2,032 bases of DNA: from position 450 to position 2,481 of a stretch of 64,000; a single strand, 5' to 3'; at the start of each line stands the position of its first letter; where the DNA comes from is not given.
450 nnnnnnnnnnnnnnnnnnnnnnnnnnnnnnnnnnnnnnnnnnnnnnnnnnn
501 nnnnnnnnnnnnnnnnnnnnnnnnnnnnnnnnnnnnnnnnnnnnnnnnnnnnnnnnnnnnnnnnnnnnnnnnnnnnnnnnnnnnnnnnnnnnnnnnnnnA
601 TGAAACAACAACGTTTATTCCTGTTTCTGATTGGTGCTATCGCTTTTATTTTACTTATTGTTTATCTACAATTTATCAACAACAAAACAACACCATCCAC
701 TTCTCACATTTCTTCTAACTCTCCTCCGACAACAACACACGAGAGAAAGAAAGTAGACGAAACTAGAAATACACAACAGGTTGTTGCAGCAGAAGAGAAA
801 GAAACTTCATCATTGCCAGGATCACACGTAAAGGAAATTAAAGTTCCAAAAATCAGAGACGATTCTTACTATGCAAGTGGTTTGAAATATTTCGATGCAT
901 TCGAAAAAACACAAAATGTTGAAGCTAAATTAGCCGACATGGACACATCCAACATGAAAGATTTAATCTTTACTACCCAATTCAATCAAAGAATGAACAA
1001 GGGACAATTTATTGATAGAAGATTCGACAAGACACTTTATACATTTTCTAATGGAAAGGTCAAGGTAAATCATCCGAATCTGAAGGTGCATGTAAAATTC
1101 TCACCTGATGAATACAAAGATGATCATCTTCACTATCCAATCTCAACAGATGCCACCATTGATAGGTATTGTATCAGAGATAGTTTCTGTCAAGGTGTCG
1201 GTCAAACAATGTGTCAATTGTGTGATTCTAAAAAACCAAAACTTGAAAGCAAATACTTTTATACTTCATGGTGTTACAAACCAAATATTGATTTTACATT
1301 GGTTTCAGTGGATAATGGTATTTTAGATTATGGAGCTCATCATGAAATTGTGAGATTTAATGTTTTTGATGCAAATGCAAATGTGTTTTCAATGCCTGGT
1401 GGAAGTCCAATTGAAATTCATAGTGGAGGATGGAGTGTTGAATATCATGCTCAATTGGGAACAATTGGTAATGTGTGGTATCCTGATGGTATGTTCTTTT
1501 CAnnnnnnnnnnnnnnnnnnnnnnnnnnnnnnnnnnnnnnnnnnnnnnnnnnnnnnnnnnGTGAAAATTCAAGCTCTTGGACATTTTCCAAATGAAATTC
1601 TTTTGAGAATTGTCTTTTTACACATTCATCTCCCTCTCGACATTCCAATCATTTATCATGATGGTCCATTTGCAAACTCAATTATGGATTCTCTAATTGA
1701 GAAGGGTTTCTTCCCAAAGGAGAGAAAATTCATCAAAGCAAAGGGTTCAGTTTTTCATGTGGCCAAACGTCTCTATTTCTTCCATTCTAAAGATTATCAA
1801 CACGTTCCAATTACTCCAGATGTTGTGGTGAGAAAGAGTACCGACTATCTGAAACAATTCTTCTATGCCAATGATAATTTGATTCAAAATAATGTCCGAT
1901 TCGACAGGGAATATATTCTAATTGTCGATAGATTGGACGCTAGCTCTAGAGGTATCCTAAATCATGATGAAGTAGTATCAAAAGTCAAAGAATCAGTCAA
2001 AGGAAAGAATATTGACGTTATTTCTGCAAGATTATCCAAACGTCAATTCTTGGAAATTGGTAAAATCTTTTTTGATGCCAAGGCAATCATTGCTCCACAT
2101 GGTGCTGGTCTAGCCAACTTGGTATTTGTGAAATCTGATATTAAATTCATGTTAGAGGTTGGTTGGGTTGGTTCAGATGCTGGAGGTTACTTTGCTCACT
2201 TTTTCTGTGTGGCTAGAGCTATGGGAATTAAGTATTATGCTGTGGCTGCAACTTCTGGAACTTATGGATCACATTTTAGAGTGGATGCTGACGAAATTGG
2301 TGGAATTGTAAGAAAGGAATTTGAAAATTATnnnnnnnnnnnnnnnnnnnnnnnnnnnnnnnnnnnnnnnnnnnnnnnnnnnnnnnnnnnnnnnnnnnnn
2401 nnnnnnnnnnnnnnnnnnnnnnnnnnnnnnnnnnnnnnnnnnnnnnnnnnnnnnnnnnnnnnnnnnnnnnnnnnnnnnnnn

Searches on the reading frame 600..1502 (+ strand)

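Call 7: search_protein_families(library=pfam, proteins=[window:600-1502:+], max_evalue=0.1)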
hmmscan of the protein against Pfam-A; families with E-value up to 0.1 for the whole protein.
window:600-1502:+ (301 aa): 1 family
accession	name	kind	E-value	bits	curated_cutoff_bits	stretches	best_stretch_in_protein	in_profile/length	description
PF01016.24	Ribosomal_L27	-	0.074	13.5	20.5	0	123-159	35-71/79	Ribosomal L27 protein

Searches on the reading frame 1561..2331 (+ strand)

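Call 7: search_protein_families(library=pfam, proteins=[window:1561-2331:+], max_evalue=0.1)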
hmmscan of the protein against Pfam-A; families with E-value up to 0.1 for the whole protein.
window:1561-2331:+ (257 aa): 2 families
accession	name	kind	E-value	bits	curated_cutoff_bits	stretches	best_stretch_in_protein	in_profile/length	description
PF04577.19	Glyco_transf_61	-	7e-16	59.2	27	1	7-193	2-133/137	Glycosyltransferase 61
PF13058.12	DUF3920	-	0.096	13.3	27.3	0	19-105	18-99/126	Protein of unknown function (DUF3920)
